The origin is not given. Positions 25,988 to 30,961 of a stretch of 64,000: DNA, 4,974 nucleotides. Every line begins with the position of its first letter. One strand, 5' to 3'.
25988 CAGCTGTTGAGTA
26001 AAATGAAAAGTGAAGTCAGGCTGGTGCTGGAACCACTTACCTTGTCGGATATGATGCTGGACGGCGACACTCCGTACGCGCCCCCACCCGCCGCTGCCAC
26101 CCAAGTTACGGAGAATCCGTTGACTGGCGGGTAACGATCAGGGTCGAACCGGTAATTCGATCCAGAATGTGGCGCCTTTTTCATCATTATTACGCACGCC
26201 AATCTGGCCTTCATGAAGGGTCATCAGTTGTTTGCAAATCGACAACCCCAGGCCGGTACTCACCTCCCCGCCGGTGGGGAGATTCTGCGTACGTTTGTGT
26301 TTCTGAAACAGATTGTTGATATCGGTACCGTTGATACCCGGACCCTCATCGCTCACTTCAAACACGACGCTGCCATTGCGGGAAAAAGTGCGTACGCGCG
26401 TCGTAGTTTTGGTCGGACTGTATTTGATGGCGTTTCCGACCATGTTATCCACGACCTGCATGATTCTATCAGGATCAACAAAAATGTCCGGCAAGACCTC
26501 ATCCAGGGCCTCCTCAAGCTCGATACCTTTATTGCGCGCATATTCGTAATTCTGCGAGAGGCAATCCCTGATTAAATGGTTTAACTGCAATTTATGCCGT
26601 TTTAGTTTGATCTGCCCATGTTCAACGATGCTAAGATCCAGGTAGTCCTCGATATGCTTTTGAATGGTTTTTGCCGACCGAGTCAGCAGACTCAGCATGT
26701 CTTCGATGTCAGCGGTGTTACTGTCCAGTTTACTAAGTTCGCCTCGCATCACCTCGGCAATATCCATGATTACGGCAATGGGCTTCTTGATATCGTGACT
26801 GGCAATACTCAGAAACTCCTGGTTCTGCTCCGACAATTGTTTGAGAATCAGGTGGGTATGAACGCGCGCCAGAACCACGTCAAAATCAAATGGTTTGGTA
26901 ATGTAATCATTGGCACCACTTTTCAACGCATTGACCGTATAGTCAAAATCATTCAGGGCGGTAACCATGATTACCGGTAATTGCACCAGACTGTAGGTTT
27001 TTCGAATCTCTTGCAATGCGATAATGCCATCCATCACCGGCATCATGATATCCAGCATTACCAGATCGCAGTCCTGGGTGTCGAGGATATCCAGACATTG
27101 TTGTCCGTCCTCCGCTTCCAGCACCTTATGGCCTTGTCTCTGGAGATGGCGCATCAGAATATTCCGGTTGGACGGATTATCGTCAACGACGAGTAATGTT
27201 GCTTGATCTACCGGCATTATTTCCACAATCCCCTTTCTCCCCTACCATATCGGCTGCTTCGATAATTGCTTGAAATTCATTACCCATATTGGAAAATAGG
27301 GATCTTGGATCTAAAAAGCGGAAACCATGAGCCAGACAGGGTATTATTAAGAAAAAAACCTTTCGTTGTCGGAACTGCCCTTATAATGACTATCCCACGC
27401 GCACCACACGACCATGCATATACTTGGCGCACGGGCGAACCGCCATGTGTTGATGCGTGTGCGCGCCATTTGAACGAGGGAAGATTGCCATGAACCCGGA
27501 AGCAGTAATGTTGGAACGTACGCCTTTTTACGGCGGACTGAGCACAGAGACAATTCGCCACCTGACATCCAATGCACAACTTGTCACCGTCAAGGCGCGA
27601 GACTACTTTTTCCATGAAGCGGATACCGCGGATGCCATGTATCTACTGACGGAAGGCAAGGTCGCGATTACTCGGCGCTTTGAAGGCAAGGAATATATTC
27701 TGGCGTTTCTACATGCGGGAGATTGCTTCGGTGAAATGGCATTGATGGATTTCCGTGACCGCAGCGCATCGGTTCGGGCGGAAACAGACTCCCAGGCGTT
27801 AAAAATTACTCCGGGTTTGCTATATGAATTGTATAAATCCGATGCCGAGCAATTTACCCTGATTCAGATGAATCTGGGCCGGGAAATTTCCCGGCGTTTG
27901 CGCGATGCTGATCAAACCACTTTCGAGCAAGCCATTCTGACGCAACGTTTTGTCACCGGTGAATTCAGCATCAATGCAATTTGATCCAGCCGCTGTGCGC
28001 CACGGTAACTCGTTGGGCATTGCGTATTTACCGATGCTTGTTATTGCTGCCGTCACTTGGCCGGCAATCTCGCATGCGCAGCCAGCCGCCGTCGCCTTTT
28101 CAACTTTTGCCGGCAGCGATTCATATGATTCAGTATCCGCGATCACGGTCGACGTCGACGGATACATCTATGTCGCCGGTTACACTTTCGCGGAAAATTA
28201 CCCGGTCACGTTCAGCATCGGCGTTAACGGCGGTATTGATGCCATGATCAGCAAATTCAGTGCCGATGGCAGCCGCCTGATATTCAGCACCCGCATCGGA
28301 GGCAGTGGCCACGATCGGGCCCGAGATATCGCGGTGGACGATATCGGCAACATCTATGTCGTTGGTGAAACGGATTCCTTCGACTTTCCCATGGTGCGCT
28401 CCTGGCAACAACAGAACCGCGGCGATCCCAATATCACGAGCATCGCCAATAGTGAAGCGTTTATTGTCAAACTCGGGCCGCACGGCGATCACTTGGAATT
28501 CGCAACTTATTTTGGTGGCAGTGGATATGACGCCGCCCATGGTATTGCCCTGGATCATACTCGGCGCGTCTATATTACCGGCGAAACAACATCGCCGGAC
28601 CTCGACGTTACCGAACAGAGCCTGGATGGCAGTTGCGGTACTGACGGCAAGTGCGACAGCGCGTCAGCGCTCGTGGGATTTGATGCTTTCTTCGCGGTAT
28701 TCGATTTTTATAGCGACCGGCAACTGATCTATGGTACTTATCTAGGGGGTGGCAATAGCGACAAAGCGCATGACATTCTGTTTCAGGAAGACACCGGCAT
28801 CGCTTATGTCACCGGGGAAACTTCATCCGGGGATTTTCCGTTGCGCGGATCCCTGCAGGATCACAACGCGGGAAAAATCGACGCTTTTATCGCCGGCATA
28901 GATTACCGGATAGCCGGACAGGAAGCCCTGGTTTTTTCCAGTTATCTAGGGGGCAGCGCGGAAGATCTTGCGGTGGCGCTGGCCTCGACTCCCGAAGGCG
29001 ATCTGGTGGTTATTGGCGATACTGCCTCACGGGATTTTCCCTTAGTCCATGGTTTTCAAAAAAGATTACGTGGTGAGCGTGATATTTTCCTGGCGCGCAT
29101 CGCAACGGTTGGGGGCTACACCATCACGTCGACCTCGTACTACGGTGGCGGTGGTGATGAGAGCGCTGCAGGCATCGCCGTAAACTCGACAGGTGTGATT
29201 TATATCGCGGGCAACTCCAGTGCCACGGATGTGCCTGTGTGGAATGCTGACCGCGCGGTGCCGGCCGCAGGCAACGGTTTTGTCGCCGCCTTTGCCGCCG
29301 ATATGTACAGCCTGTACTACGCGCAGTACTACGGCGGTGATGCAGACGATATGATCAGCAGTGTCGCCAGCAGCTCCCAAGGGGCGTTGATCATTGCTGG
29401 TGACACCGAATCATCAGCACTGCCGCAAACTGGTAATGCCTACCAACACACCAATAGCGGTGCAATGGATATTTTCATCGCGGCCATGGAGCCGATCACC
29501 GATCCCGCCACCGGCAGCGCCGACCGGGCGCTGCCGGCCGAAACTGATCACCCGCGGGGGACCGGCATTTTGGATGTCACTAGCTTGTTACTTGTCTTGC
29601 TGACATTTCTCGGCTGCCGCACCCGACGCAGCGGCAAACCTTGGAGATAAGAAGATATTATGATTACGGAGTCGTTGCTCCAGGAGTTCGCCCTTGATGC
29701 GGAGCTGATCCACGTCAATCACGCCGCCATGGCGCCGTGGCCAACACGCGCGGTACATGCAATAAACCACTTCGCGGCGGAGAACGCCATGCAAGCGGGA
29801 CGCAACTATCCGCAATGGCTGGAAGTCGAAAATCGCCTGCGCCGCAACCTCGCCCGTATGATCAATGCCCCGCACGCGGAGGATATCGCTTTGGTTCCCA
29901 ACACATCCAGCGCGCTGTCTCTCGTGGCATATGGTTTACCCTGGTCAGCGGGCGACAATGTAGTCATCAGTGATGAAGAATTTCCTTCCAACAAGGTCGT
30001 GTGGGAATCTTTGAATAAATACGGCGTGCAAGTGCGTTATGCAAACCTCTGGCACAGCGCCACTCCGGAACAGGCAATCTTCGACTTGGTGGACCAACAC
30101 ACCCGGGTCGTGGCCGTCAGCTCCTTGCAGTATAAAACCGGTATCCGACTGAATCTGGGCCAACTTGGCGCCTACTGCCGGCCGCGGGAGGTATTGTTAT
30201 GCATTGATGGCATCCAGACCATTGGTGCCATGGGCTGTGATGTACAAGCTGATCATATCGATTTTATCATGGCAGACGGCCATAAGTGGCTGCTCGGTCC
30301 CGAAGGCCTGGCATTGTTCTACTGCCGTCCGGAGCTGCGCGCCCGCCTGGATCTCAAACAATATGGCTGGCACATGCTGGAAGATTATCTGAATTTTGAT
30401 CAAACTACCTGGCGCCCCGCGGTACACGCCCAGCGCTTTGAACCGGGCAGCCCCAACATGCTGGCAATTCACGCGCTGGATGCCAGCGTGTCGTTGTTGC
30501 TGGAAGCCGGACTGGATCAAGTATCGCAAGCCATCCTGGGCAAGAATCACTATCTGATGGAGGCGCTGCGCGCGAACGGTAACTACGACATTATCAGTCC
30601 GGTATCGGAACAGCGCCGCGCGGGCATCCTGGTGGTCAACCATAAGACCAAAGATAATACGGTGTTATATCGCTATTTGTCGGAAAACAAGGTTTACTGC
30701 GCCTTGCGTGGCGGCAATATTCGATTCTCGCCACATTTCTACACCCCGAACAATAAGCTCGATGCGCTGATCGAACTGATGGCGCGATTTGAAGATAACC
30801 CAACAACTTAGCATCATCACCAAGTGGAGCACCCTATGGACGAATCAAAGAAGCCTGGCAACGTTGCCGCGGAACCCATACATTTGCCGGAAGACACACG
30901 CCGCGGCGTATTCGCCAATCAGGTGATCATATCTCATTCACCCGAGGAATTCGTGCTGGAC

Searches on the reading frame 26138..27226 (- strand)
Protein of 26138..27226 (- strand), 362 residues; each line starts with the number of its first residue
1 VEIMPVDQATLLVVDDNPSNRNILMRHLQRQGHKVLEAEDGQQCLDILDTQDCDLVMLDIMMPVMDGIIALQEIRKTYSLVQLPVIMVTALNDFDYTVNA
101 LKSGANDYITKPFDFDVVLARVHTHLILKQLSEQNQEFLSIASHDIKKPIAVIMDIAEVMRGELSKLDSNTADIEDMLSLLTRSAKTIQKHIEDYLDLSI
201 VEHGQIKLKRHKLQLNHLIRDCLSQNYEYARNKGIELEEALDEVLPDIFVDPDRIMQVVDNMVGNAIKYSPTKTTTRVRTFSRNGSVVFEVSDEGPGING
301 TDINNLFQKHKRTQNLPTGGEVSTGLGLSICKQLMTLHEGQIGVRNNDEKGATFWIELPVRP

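Call 62: search_protein_families(library=pfam, proteins=[window:26138-27226:-], max_evalue=0.00001)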
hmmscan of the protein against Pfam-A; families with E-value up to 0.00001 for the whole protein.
window:26138-27226:- (362 aa): 3 families
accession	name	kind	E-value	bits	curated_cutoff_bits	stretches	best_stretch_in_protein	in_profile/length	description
PF00072.30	Response_reg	-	7.8e-31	107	30.2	1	12-122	2-110/111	Response regulator receiver domain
PF02518.31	HATPase_c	-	7.8e-25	87.9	26.4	1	251-361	2-110/111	Histidine kinase-, DNA gyrase B-, and HSP90-like ATPase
PF00512.31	HisKA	-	9.7e-10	38.8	26.9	1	135-204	2-66/66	His Kinase A (phospho-acceptor) domain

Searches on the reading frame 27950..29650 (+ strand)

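Call 62: search_protein_families(library=pfam, proteins=[window:27950-29650:+], max_evalue=0.00001)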
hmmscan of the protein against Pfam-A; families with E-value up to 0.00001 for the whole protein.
window:27950-29650:+ (566 aa): 1 family
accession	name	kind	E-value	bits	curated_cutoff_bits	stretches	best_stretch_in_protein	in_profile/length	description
PF06739.17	SBBP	-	4.9e-21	74.8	20.5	2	111-147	1-38/38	Beta-propeller repeat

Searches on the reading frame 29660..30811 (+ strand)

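Call 62: search_protein_families(library=pfam, proteins=[window:29660-30811:+], max_evalue=0.00001)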
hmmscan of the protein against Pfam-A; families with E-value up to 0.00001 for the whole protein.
window:29660-30811:+ (383 aa): 1 family
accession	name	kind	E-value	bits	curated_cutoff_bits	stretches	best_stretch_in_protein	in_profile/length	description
PF00266.25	Aminotran_5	-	1.2e-49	169.7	21.5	1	21-346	5-334/371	Aminotransferase class-V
